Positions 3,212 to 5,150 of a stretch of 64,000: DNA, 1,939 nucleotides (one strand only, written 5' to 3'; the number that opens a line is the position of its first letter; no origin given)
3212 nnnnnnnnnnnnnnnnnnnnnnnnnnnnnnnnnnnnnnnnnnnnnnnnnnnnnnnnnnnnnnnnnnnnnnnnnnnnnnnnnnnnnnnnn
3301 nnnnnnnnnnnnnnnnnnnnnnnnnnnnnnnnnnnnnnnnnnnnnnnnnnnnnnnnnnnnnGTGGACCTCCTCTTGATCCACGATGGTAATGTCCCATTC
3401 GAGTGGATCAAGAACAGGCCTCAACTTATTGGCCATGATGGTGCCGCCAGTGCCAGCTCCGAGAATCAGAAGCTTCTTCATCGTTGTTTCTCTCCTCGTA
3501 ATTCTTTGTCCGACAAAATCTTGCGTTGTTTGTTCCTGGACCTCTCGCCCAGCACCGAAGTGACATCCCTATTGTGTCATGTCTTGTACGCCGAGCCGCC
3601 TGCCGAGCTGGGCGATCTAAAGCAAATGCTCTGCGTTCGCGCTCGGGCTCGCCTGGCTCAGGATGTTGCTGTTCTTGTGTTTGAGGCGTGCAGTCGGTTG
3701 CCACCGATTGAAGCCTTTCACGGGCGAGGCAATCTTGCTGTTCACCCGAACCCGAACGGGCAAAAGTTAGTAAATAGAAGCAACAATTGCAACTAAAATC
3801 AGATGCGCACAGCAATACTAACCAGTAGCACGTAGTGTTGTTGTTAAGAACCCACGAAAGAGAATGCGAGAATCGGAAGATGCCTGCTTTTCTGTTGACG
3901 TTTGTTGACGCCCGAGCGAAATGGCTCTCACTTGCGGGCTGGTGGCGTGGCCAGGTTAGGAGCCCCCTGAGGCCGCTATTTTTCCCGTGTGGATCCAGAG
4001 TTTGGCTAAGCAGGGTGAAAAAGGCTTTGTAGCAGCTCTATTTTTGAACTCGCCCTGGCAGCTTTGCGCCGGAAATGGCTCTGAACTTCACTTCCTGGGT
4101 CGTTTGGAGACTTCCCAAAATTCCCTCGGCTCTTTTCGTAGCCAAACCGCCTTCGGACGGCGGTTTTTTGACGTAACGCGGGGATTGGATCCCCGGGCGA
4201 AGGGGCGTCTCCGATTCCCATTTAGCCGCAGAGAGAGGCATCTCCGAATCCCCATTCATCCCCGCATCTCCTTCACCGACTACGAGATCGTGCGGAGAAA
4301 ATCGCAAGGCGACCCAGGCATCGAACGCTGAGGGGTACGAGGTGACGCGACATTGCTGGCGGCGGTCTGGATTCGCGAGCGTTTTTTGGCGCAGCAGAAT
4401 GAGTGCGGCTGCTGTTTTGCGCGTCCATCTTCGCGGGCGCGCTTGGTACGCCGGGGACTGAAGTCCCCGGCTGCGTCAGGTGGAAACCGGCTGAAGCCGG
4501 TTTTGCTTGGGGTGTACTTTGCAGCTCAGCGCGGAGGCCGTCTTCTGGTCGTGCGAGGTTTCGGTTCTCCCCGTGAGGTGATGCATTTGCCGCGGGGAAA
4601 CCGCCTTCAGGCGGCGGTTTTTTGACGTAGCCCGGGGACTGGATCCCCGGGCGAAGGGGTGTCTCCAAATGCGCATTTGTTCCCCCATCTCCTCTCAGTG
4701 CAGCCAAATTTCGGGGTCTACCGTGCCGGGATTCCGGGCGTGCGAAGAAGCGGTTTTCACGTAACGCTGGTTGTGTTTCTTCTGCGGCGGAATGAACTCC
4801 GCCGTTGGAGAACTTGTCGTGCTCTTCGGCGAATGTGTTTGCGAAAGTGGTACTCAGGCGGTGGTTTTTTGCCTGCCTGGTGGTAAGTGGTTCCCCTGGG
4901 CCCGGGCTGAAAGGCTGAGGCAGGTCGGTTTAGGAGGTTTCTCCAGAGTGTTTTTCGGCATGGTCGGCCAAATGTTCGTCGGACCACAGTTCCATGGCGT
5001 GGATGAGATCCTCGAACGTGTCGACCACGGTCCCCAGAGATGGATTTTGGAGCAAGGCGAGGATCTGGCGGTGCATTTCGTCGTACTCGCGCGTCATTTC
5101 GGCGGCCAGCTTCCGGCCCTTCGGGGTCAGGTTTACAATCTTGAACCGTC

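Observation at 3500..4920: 1.4-kb ORF-free island of repeated terminator-like hairpin modules between the sqr operon and marR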

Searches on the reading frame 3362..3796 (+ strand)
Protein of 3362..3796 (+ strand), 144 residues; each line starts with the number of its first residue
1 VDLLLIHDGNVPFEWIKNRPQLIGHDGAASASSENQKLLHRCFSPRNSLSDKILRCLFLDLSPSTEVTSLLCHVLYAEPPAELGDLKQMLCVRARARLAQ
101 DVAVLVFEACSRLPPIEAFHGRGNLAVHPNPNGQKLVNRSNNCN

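Call 9: search_protein_families(library=pfam, proteins=[window:3362-3796:+], max_evalue=0.01)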
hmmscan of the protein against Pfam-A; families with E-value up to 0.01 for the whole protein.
window:3362-3796:+ (144 aa): 0 families

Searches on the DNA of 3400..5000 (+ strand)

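Call 31: search_rna_families(source=window, start=3400, end=5000, threshold=evalue, max_evalue=5)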
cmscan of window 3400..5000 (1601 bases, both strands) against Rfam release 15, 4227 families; matches with E-value up to 5: 5.
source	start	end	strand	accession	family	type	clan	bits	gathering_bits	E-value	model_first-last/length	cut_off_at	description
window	4451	4481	+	RF01687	Acido-Lenti-1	Gene; sRNA;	-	22.6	37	0.019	1-46/46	no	Acido-Lenti-1 RNA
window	4777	4812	+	RF00968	mir-626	Gene; miRNA;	-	21.6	70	0.2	27-63/84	no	mir-626 microRNA precursor family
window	4592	4673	-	RF00106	RNAI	Gene; antisense;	-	20.4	47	0.57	1-102/102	no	RNAI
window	4528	4623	+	RF01772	rnk_pseudo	Cis-reg; leader;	-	19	55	2.9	1-108/108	no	Pseudomonas rnk leader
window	3922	4074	+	RF02250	Six3os1_5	Gene; lncRNA;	-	13.8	50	0.49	1-272/272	no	Six3os1 conserved region 5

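Call 34: search_rna_families(source=window, start=4100, end=4720, threshold=evalue, max_evalue=10, show_alignments=3)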
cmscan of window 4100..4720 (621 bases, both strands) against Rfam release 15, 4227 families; matches with E-value up to 10: 5.
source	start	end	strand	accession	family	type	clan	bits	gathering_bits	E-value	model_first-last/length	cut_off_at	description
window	4451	4481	+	RF01687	Acido-Lenti-1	Gene; sRNA;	-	22.6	37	0.0073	1-46/46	no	Acido-Lenti-1 RNA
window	4592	4673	-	RF00106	RNAI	Gene; antisense;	-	20.4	47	0.22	1-102/102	no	RNAI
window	4528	4623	+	RF01772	rnk_pseudo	Cis-reg; leader;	-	19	55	1.1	1-108/108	no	Pseudomonas rnk leader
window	4100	4170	-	RF02422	Bp1_738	Gene; sRNA;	-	13.2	45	3.3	1-73/208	3'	Burkholderia sRNA Bp1_Cand738_SIPHT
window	4414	4450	+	RF01390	isrG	Gene; sRNA;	-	8.3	100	7.8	1-279/279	no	isrG Hfq binding RNA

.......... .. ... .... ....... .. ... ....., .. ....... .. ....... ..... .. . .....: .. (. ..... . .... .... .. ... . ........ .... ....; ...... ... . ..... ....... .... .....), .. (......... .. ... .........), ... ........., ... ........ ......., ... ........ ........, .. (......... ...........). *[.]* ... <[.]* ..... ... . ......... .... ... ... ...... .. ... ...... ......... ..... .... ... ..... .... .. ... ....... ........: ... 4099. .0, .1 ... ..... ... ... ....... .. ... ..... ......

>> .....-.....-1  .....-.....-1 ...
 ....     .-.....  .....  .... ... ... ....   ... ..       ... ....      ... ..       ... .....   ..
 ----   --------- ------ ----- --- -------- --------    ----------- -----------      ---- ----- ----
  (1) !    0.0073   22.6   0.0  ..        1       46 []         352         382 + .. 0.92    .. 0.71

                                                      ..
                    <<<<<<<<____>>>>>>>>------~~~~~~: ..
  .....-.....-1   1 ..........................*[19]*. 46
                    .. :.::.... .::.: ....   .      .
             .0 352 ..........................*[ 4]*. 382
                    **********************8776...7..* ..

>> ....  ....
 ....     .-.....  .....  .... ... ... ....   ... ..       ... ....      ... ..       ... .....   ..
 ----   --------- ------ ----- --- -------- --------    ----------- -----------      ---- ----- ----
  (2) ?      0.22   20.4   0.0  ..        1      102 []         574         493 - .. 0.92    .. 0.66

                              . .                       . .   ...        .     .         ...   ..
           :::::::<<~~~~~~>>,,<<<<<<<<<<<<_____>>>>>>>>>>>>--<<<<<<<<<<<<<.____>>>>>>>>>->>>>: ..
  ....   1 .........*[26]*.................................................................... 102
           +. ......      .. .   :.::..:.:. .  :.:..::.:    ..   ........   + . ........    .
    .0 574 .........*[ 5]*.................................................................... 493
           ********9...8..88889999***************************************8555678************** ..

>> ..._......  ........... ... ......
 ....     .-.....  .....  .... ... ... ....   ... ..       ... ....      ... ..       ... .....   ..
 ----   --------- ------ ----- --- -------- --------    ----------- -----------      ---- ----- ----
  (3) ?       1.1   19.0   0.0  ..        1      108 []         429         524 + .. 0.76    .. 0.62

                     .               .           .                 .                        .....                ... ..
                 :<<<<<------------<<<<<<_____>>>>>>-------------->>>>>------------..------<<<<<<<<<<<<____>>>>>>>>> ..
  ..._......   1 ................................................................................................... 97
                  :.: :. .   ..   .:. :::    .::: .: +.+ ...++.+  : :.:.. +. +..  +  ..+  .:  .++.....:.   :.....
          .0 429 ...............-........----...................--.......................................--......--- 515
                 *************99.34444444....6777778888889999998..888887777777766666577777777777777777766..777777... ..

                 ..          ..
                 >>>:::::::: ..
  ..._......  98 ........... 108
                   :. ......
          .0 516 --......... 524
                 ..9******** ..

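Call 63: build_rna_model(alignment_id=A5, structure=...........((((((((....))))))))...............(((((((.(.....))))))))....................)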
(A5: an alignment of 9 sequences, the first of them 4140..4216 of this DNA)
Model R1 built from alignment A5 (9 sequences, 88 columns); structure: as given.
model positions 78; base pairs 16; branch points 1; effective number of sequences 5.18; information 0.726 bits per position. Calibrated on 0.2 Mb of random sequence (short: E-values are rough).
structure used (alignment columns):
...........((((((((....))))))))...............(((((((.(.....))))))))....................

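Call 64: search_with_rna_model(model_id=R1, source=window, filters=off, max_evalue=10)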
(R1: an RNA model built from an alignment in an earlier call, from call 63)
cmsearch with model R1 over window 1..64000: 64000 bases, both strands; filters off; matches with E-value up to 10: 36.
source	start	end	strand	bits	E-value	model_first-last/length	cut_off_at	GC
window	4592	4669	+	90.3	1.1e-25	1-78/78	no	0.65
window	4138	4215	+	88.1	5.1e-25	1-78/78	no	0.63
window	4432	4509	-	56.6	2.2e-15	1-78/78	no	0.68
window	4631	4652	-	14.9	0.012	39-60/78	no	0.82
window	2815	2867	+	11.1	0.17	1-78/78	no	0.47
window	43576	43641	+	10.6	0.24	1-78/78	no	0.58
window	4179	4195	-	9.7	0.46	42-58/78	no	0.71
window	62667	62720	+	9.6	0.52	1-78/78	no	0.69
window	13750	13825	+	9.3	0.64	1-78/78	no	0.55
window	4484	4503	+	9.1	0.73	7-26/78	no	0.55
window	637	713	+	8.8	0.86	1-78/78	no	0.66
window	4446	4471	+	8.8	0.9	36-60/78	no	0.73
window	12987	13003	+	8.7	0.95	42-58/78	no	0.65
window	48245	48286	+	8.5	1.1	1-78/78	no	0.55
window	14728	14769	+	8.5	1.1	1-78/78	no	0.69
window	4559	4623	-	6.5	4.6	1-78/78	no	0.58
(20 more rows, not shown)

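Call 65: search_with_rna_model(model_id=R1, sources=[L004, L085, L087, L088, L092, L001, L010, L012, L013, L014, L015, L016, L017, L022, L024, L025, L026, L027, L028, L030, L034, L041, L044, L049, L052, L054, L070], max_evalue=1)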
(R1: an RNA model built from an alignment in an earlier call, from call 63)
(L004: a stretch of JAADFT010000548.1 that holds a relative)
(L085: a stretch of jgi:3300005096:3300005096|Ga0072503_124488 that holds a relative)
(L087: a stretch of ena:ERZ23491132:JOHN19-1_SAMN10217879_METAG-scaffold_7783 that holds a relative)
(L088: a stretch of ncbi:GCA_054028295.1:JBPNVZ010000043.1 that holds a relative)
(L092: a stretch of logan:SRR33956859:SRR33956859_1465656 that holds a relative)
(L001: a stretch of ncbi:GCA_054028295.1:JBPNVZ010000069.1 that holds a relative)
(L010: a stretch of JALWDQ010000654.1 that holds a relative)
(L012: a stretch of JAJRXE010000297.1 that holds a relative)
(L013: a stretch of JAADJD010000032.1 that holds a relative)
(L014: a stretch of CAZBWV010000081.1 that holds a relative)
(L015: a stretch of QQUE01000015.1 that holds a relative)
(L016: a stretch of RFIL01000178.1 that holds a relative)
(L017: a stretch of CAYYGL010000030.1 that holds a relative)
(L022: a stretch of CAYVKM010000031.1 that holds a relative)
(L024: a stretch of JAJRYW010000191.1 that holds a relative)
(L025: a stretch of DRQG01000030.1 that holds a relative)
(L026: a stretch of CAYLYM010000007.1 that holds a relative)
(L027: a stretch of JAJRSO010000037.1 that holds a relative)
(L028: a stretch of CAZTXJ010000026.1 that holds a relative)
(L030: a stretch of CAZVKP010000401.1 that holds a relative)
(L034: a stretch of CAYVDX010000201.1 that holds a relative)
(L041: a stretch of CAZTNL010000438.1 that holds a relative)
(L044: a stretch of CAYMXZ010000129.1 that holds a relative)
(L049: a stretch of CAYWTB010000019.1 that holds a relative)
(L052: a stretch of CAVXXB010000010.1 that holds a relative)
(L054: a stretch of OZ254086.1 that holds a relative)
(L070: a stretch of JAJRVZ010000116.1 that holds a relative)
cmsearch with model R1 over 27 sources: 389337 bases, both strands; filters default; matches with E-value up to 1: 25.
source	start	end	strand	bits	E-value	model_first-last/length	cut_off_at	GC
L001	147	224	-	92.9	1e-25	1-78/78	no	0.67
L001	599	676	-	84.5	3.8e-23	1-78/78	no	0.63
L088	10984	11062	+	81.4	3.4e-22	1-78/78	no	0.59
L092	8462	8540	+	81.4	3.4e-22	1-78/78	no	0.59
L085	11853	11930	+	71.5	3.7e-19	1-78/78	no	0.56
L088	11429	11508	+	65.6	2.4e-17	1-78/78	no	0.62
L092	8907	8986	+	65.6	2.4e-17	1-78/78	no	0.62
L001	305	382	+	55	4e-14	1-78/78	no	0.67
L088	10845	10922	-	41.5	5.5e-10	1-78/78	no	0.6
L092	8323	8400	-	41.5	5.5e-10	1-78/78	no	0.6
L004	8358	8422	-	25.4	4.4e-05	1-78/78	no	0.62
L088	10891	10940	+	18.3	0.0065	1-78/78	no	0.6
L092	8369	8418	+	18.3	0.0065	1-78/78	no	0.6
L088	11024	11045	-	17.4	0.013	39-60/78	no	0.77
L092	8502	8523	-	17.4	0.013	39-60/78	no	0.77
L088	10697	10772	+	16.1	0.032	1-78/78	no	0.58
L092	8176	8251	+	16.1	0.032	1-78/78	no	0.58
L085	6696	6804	+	14.9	0.075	1-78/78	no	0.61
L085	6675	6727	-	14.5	0.098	1-78/78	no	0.49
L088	10670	10728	-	14.4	0.1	1-78/78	no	0.49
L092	8149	8207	-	14.4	0.1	1-78/78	no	0.49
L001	1896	1999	-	13.7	0.18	1-78/78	no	0.52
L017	11334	11431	-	12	0.59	1-78/78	no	0.45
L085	11715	11771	-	11.6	0.77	1-78/78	no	0.7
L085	11892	11913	-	11.2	0.98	39-60/78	no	0.68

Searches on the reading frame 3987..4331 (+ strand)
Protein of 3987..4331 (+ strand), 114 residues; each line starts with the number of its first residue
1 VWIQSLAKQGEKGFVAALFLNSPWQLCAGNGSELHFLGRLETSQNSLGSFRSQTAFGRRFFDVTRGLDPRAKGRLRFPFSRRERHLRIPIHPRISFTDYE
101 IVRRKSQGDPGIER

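Call 9: search_protein_families(library=pfam, proteins=[window:3987-4331:+], max_evalue=0.01)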
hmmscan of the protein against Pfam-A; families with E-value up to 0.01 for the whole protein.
window:3987-4331:+ (114 aa): 0 families
